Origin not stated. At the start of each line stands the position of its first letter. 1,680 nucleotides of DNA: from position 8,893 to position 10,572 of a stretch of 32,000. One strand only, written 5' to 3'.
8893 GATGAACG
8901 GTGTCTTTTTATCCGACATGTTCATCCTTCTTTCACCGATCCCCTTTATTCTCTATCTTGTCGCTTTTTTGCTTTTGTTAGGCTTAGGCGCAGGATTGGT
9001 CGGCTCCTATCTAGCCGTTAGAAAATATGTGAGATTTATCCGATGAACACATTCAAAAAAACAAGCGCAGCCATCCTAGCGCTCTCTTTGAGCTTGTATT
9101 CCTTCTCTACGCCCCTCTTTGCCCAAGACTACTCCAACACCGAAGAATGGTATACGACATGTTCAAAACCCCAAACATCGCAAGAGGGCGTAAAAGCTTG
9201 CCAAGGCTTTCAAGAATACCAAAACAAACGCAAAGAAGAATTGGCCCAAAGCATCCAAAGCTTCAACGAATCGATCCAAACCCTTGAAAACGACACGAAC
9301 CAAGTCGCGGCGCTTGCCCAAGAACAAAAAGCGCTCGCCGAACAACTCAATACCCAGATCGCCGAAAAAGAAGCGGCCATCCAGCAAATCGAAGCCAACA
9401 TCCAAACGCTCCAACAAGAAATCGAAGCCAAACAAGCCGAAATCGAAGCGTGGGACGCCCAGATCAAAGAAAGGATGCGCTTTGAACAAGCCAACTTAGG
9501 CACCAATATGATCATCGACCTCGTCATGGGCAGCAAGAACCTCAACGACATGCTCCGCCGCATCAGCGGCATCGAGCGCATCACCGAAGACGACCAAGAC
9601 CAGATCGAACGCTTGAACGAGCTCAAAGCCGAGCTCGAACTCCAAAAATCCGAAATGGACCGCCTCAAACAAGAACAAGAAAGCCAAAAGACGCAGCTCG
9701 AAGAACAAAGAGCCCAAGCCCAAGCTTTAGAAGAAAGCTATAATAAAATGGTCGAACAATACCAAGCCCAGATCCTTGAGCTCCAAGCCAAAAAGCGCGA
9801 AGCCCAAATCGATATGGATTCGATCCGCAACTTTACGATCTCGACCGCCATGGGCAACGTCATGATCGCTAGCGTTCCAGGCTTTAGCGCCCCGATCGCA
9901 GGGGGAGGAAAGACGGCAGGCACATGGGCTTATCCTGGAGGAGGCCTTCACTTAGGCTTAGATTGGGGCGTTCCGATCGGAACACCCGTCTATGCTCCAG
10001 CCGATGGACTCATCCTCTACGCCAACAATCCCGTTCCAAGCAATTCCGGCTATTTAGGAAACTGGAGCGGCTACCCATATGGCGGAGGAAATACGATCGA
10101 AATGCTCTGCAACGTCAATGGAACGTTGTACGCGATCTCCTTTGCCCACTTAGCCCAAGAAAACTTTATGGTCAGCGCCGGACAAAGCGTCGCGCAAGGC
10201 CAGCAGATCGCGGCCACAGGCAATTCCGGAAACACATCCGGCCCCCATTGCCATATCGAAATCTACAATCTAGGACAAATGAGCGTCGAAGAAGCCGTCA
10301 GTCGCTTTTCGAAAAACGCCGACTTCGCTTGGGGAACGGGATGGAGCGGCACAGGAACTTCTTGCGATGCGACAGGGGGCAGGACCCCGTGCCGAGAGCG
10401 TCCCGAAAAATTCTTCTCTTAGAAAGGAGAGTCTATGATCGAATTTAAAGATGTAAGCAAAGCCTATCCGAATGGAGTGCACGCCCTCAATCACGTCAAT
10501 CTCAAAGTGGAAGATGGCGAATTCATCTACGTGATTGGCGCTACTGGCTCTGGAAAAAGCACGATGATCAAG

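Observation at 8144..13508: Extra FtsX paralog plus coiled-coil M23 peptidase inserted ahead of ftsEX: two permeases, one ATPase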

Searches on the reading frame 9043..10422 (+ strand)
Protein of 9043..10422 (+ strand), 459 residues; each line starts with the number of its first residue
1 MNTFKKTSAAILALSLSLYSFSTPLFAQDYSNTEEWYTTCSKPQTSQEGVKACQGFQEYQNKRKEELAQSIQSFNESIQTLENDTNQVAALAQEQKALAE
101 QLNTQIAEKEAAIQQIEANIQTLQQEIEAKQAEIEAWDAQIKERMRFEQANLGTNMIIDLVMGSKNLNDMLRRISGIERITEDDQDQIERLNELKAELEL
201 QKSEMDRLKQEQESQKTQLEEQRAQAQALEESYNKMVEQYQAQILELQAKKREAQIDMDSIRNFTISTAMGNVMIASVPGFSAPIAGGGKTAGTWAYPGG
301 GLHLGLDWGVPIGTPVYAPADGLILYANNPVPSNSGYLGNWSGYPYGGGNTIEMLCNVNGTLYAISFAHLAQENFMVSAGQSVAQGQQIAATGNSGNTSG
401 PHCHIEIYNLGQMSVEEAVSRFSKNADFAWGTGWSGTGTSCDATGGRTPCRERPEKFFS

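Call 3: search_protein_families(library=pfam, proteins=[window:9043-10422:+], max_evalue=0.01)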
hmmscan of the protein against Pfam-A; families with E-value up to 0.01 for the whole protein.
window:9043-10422:+ (459 aa): 10 families
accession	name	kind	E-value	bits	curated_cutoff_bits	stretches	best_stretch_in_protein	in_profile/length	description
PF01551.29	Peptidase_M23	-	2.3e-17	63.4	28.7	1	303-412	3-92/96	Peptidase family M23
PF24568.1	CC_PcsB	-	3.4e-10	40.1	27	1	127-199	1-73/75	Peptidoglycan hydrolase PcsB, coiled-coil domain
PF10186.14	ATG14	-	1.3e-05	24.9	33.2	1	63-147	34-112/347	Vacuolar sorting 38 and autophagy-related subunit 14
PF06785.16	UPF0242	-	2.3e-05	25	33.5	1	38-145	75-184/194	Uncharacterised protein family (UPF0242) N-terminus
PF08614.16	ATG16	-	0.00011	22.9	33.7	1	42-142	75-175/200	Autophagy protein 16 (ATG16)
PF12795.12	MscS_porin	-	0.00014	22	34.4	1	57-146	73-169/238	Mechanosensitive ion channel porin domain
PF13166.12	AAA_13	-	0.0012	18.1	36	1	61-143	368-448/713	AAA domain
PF04012.17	PspA_IM30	-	0.0029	17.7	33.9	0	64-132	82-147/220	PspA/IM30 family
PF10473.14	CENP-F_leu_zip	-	0.0039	17.7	34.5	1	62-143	17-98/140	Leucine-rich repeats of kinetochore protein Cenp-F/LEK1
PF07888.16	CALCOCO1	-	0.0068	15.8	36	1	63-243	81-226/496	Calcium binding and coiled-coil domain (CALCOCO1) like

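Call 4: search_protein_families(library=ncbifam, proteins=[window:9043-10422:+], max_evalue=0.01)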
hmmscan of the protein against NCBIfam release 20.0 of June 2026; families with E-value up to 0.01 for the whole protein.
window:9043-10422:+ (459 aa): 21 families
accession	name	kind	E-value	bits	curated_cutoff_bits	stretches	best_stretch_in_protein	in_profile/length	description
NF053825.1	PdgNdpepShyA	equivalog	2.9e-10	39.4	700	1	303-411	296-384/425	peptidoglycan DD-endopeptidase ShyA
NF008652.0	PRK11649.1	equivalog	1.3e-09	37.3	341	1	303-411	313-401/439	murein DD-endopeptidase MepM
NF052336.1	PdgHdaseHSB100310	equivalog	2.1e-09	37.2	500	1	264-412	19-146/316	peptidoglycan hydrolase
NF053824.1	PdgNdpepShyC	equivalog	6.1e-07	28.7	700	1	303-408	296-381/429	peptidoglycan DD-endopeptidase ShyC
NF046048.1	NlpC_P60_DIP1281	equivalog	6.4e-07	28.6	517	1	62-263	23-227/587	DIP1281 family NlpC/P60 protein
TIGR02168.1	SMC_prok_B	equivalog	1.8e-06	26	567.35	1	47-259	713-920/1181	chromosome segregation protein SMC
NF052530.1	Heli_ShapePgp3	exception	2.7e-06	26.7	300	1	301-408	165-252/270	peptidoglycan metallopeptidase Pgp3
TIGR02169.1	SMC_prok_A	equivalog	1.1e-05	23.3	729.4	1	55-259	696-900/1165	chromosome segregation protein SMC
NF040883.1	amid_act_ActS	equivalog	2.8e-05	23.5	375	1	289-399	123-213/242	amidase activator ActS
NF004799.0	PRK06148.1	subfamily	4.6e-05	21.6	1128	1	302-409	440-539/1015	hypothetical protein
NF050804.1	CellDivDipMCaul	equivalog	0.00011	21.1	900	1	303-407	528-613/634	cell division endopeptidase DipM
NF041208.1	celldiv_DipM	equivalog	0.00025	20.4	740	1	302-407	318-404/419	cell division endopeptidase DipM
NF045487.1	ASRP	equivalog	0.00035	19.3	300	1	61-142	330-407/593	archaea-specific SMC-related protein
NF045780.1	TrlF_fam_ATP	equivalog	0.0012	17.6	350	1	59-263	520-722/944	TrlF family AAA-like ATPase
NF046104.1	PptglHdxlasePcsB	equivalog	0.0014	17.9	450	1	65-202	28-165/400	peptidoglycan hydrolase PcsB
NF008644.1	PRK11637.1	equivalog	0.0081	15.2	270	0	375-412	338-375/385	murein hydrolase activator EnvC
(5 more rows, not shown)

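Call 26: find_homologous_proteins(query=window:9043-10422:+, max_evalue=0.00001)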
Query window:9043-10422:+ (459 aa): 493 proteins with E <= 0.00001 among 8000 candidates; the best 120 are listed.
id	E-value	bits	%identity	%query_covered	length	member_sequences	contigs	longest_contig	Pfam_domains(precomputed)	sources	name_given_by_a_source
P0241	0.0e+0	1013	99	100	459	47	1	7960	PF01551.30,PF24568.2,PF06785.17,PF12795.13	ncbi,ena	-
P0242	2.9e-239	812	79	100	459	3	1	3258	PF01551.30,PF24568.2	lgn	-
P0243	1.1e-221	755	72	100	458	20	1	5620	PF01551.30,PF24568.2,PF06785.17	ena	-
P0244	3.0e-217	740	71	99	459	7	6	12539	PF01551.30,PF24568.2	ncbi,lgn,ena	-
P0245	6.5e-216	736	73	95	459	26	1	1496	PF01551.30,PF24568.2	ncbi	-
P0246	4.5e-203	693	70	95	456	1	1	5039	PF01551.30,PF24568.2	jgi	jgi:murein DD-endopeptidase MepM/ murein hydrolase activator NlpD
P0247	1.6e-201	688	66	100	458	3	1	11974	PF01551.30,PF06810.18,PF24568.2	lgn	-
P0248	5.0e-201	686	67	99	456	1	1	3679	PF01551.30,PF24568.2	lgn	-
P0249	1.9e-198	678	66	100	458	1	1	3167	PF01551.30,PF24568.2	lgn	-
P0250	4.8e-198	677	67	99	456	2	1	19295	PF01551.30,PF24568.2,PF24161.2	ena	-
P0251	3.8e-195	667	64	100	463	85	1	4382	PF01551.30,PF24568.2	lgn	-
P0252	2.3e-193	661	64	100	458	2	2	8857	PF01551.30,PF24568.2,PF19220.7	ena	-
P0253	2.1e-192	658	65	99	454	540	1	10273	PF01551.30,PF24568.2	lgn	-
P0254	3.7e-192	657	62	99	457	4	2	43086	PF01551.30,PF24568.2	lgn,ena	-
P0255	1.4e-191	655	65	99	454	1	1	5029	PF01551.30,PF24568.2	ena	-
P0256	2.4e-189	648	65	99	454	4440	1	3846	PF01551.30,PF24568.2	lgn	-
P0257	2.9e-189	648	65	99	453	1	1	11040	PF01551.30,PF24568.2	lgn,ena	-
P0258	4.1e-189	647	65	99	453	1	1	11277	PF01551.30,PF24568.2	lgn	-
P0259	4.8e-189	647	63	99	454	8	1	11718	PF01551.30,PF24568.2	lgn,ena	-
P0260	5.8e-189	647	65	99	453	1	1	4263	PF01551.30,PF24568.2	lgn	-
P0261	5.9e-189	647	65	99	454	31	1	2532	PF01551.30,PF24568.2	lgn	-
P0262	6.4e-189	647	65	99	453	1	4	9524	PF01551.30,PF24568.2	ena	-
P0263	7.7e-189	646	65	99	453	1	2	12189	PF01551.30,PF24568.2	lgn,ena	-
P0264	9.1e-189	646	65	99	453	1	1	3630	PF01551.30,PF24568.2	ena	-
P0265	9.3e-189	646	65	99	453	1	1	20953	PF01551.30,PF24568.2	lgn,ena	-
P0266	9.7e-189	646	65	99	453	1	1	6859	PF01551.30,PF24568.2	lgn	-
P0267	1.0e-188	646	65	99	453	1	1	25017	PF01551.30,PF24568.2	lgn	-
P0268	1.1e-188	646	65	99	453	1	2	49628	PF01551.30,PF24568.2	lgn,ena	-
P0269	1.1e-188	646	65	99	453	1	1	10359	PF01551.30,PF24568.2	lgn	-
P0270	1.2e-188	646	65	99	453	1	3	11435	PF01551.30,PF24568.2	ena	-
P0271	1.2e-188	646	65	99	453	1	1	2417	PF01551.30,PF24568.2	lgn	-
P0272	1.2e-188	646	65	99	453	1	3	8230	PF01551.30,PF24568.2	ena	-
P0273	1.2e-188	646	65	99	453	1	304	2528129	PF01551.30,PF24568.2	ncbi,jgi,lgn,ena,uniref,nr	ncbi:murein hydrolase activator EnvC [uncultured Holdemanella sp.]|jgi:murein DD-endopeptidase MepM/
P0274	1.2e-188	646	65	99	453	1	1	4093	PF01551.30,PF24568.2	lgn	-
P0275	1.3e-188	646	65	99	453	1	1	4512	PF01551.30,PF24568.2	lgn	-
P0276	1.3e-188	646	64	100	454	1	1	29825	PF01551.30,PF24568.2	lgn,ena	-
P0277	1.4e-188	645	65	99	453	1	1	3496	PF01551.30,PF24568.2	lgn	-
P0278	1.6e-188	645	65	99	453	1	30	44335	PF01551.30,PF24568.2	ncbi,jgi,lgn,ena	jgi:murein DD-endopeptidase MepM/ murein hydrolase activator NlpD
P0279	1.7e-188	645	65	99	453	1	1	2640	PF01551.30,PF24568.2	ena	-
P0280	1.8e-188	645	65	99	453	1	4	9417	PF01551.30,PF24568.2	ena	-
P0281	1.8e-188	645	65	99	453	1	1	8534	PF01551.30,PF24568.2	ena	-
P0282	1.8e-188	645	65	99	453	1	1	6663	PF01551.30,PF24568.2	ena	-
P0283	2.0e-188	645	65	99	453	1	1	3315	PF01551.30,PF24568.2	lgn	-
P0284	2.1e-188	645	65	99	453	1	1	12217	PF01551.30,PF24568.2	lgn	-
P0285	2.1e-188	645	64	100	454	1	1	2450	PF01551.30,PF24568.2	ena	-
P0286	2.1e-188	645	65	99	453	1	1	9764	PF01551.30,PF24568.2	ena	-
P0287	2.4e-188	645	65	99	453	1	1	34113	PF01551.30,PF24568.2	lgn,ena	-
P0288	2.6e-188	645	65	99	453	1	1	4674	PF01551.30,PF24568.2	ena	-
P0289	2.6e-188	645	65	99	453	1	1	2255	PF01551.30,PF24568.2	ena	-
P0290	2.8e-188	644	65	99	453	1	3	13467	PF01551.30,PF24568.2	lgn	-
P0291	3.1e-188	644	65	99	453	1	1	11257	PF01551.30,PF24568.2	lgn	-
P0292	3.4e-188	644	65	99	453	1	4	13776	PF01551.30,PF24568.2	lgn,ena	-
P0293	3.5e-188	644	65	99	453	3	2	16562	PF01551.30,PF24568.2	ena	-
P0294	3.8e-188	644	65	99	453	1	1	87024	PF01551.30,PF24568.2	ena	-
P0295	3.8e-188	644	65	99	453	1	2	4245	PF01551.30,PF24568.2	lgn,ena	-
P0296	4.1e-188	644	65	99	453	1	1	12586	PF01551.30,PF24568.2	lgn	-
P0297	4.1e-188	644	65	99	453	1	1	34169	PF01551.30,PF24568.2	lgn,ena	-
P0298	4.2e-188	644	65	99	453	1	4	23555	PF01551.30,PF24568.2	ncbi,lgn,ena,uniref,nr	ncbi:murein hydrolase activator EnvC [uncultured Holdemanella sp.]|uniref:murein hydrolase activator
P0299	4.3e-188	644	65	99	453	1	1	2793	PF01551.30,PF24568.2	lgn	-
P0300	4.3e-188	644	65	99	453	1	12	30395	PF01551.30,PF24568.2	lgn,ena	-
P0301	4.3e-188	644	65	99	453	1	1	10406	PF01551.30,PF24568.2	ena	-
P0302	4.8e-188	644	65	99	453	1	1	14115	PF01551.30,PF24568.2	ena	-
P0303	5.3e-188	644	65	99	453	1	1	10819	PF01551.30,PF24568.2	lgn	-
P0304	5.7e-188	643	65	99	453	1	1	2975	PF01551.30,PF24568.2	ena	-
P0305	5.8e-188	643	65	99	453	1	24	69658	PF01551.30,PF24568.2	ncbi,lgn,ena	-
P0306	5.8e-188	643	65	99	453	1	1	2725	PF01551.30,PF24568.2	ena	-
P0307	5.9e-188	643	65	99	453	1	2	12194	PF01551.30,PF24568.2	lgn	-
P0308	6.0e-188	643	65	99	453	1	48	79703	PF01551.30,PF24568.2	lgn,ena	-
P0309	6.0e-188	643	65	99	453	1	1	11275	PF01551.30,PF24568.2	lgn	-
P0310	6.0e-188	643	65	99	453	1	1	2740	PF01551.30,PF24568.2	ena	-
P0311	6.1e-188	643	63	100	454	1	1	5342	PF01551.30,PF24568.2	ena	-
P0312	6.3e-188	643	65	99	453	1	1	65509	PF01551.30,PF24568.2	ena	-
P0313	6.6e-188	643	64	99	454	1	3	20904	PF01551.30,PF24568.2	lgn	-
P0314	7.0e-188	643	65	99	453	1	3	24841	PF01551.30,PF24568.2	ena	-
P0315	7.3e-188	643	65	99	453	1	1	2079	PF01551.30,PF24568.2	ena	-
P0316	7.5e-188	643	65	99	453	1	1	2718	PF01551.30,PF24568.2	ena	-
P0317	7.6e-188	643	65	99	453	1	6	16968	PF01551.30,PF24568.2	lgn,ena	-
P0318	8.0e-188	643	65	99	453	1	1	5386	PF01551.30,PF24568.2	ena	-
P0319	8.2e-188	643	65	99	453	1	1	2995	PF01551.30,PF24568.2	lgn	-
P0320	8.3e-188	643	64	99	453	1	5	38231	PF01551.30,PF24568.2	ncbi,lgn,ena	-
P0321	8.8e-188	643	65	99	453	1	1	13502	PF01551.30,PF24568.2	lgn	-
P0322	8.9e-188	643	64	98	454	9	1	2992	PF01551.30,PF24568.2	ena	-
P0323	1.1e-187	643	65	99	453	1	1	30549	PF01551.30,PF24568.2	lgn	-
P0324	1.1e-187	643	65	99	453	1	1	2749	PF01551.30,PF24568.2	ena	-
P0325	1.2e-187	642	64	99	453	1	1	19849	PF01551.30,PF24568.2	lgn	-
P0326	1.3e-187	642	65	99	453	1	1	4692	PF01551.30,PF24568.2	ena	-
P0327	1.4e-187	642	65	99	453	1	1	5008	PF01551.30,PF24568.2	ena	-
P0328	1.4e-187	642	64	99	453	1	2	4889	PF01551.30,PF24568.2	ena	-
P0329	1.6e-187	642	64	99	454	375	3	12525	PF01551.30,PF24568.2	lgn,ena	-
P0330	1.8e-187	642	65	99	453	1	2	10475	PF01551.30,PF24568.2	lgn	-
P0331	1.8e-187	642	65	99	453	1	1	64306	PF01551.30,PF24568.2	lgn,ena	-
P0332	1.8e-187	642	64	99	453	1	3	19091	PF01551.30,PF24568.2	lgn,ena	-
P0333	1.8e-187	642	64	99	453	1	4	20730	PF01551.30,PF24568.2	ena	-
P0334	1.9e-187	642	64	99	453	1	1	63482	PF01551.30,PF24568.2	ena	-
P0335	1.9e-187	642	65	99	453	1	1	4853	PF01551.30,PF24568.2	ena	-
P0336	1.9e-187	642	65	99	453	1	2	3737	PF01551.30,PF24568.2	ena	-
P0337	2.0e-187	642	64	99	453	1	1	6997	PF01551.30,PF24568.2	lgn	-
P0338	2.0e-187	642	65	99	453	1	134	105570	PF01551.30,PF24568.2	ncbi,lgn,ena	-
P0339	2.2e-187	642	65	99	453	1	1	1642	PF01551.30,PF24568.2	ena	-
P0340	2.4e-187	641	63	99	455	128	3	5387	PF01551.30,PF24568.2,PF03961.20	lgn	-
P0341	2.9e-187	641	65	99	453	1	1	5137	PF01551.30,PF24568.2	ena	-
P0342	3.2e-187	641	65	99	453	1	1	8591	PF01551.30,PF24568.2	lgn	-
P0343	3.5e-187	641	64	99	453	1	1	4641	PF01551.30,PF24568.2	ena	-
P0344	4.9e-187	640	64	99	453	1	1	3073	PF01551.30,PF24568.2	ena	-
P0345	4.9e-187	640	64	99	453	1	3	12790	PF01551.30,PF24568.2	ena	-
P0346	6.6e-187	640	64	99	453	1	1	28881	PF01551.30,PF24568.2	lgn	-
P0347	1.2e-186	639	64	99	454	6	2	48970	PF01551.30,PF24568.2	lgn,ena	-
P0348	1.3e-186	639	66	95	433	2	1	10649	PF01551.30,PF24568.2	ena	-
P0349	1.4e-186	639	64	99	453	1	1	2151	PF01551.30,PF24568.2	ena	-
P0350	2.6e-186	638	64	99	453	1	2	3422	PF01551.30,PF24568.2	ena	-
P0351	3.3e-186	638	63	99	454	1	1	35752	PF01551.30,PF24568.2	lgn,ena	-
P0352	1.2e-185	636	62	99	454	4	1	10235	PF01551.30,PF24568.2,PF24161.2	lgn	-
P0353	1.5e-185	636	64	99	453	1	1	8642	PF01551.30,PF24568.2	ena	-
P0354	2.8e-185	635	63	95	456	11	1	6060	PF01551.30,PF24568.2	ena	-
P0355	9.3e-185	633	63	99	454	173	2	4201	PF01551.30,PF24568.2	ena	-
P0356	1.2e-184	632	63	99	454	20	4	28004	PF01551.30,PF24568.2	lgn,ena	-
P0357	2.1e-184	632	62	100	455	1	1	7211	PF01551.30,PF24568.2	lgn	-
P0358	8.2e-184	630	61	100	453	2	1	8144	PF01551.30,PF24568.2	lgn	-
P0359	3.2e-183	628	63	99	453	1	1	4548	PF01551.30,PF24568.2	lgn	-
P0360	1.5e-182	626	63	99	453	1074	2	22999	PF01551.30,PF24568.2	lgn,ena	-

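Call 30: search_solved_structures(query=window:9043-10422:+, max_evalue=0.01, show_alignments=2)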
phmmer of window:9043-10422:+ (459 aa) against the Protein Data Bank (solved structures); distinct sequences matched with E-value up to 0.01: 30.
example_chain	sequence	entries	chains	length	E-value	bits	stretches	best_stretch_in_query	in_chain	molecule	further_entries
5kvp_A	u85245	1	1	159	3.4e-10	42.9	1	281-408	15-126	Zoocin A endopeptidase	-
6ue4_A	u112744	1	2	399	5.1e-10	42.3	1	303-411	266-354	ShyA endopeptidase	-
6u2a_A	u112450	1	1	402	5.2e-10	42.3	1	303-411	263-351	ShyA endopeptidase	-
2b0p_A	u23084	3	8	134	1.5e-09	40.8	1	296-409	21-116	Glycyl-glycine endopeptidase lytM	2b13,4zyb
2b44_A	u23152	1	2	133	1.5e-09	40.7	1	296-409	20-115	Glycyl-glycine endopeptidase lytM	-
1qwy_A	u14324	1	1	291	7.4e-09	38.5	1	296-408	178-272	peptidoglycan hydrolase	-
9gy1_A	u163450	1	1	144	2.5e-08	36.7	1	285-411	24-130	Peptidase, M23 family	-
2gu1_A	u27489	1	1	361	4.7e-07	32.5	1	303-408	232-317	Zinc peptidase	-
5j1l_A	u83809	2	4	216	4.9e-07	32.4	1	303-412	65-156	ToxR-activated gene (TagE)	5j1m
7qrl_A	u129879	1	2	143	4.5e-06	29.3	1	281-407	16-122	DipM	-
7qrl_C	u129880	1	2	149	4.5e-06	29.3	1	281-407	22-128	DipM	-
4qp5_A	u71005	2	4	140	5.4e-06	29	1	299-406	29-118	Lysostaphin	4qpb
4lxc_A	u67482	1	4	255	7.4e-06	28.6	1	299-447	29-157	Lysostaphin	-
5nmy_A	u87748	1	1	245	8.2e-06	28.4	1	299-447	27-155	Lysostaphin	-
5j1l_B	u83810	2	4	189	3.1e-05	26.5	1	301-413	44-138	ToxR-activated gene (TagE)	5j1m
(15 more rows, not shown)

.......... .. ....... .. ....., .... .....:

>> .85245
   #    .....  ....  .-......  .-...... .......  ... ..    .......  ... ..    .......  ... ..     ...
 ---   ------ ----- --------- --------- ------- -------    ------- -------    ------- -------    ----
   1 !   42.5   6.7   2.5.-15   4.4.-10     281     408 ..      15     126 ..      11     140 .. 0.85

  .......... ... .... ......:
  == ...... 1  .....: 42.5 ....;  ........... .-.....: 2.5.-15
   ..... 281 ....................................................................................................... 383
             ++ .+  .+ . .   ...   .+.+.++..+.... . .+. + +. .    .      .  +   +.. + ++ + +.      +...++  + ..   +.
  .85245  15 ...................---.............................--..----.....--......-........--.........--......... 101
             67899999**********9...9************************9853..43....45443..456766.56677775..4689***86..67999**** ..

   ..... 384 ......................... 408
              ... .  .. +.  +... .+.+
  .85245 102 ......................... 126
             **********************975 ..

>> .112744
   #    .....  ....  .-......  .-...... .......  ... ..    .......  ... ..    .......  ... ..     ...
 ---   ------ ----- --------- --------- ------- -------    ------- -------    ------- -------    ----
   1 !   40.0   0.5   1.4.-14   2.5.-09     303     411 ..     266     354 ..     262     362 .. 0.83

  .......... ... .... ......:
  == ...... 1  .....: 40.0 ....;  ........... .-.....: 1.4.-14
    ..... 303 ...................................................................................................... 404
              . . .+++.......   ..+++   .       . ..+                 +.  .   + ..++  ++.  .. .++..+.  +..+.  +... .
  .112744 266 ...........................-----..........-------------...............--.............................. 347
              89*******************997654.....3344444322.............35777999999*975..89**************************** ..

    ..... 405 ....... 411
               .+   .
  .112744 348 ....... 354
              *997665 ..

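Call 36: predict_structure(alignment_id=A2)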
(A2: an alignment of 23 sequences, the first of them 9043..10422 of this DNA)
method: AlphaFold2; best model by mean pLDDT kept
length: 459 residues; sequences in the alignment: 23
mean_pLDDT: 69.0   pTM: 0.39
mean pLDDT of the five models: 69.0, 65.4, 64.2, 62.0, 57.9
residues with pLDDT >= 90: 13; 70-90: 274; 50-70: 86; < 50: 86
segments of 3 or more residues with pLDDT < 50: 16-26, 158-161, 163-166, 175-180, 267-276, 294-302, 331-348, 425-439
pLDDT, mean of each block of 10 residues (from residue 1): 52 50 50 80 68 83 90 91 86 79 78 79 81 80 69 52 49 48 67 77 82 82 81 85 87 81 55 47 78 46 63 83 74 31 37 81 82 74 85 62 77 73 48 38 58 71
secondary structure, 60 per line:
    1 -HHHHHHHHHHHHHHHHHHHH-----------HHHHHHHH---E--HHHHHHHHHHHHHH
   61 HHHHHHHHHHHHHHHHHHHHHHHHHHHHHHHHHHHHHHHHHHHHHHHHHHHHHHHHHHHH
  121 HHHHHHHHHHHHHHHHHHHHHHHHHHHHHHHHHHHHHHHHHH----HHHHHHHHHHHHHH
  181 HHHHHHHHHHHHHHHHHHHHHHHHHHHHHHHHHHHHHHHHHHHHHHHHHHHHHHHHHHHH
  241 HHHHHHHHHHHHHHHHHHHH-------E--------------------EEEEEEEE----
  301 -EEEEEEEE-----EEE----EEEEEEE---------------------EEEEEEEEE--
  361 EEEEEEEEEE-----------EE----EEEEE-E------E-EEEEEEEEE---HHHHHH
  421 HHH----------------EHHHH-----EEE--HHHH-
elements in order: H2-21 H33-40 H47-162 H167-260 E289-296 E302-309 E315-317 E322-328 E350-358 E361-370 E388-392 E403-411 H415-423 H441-444 E450-452 H455-458
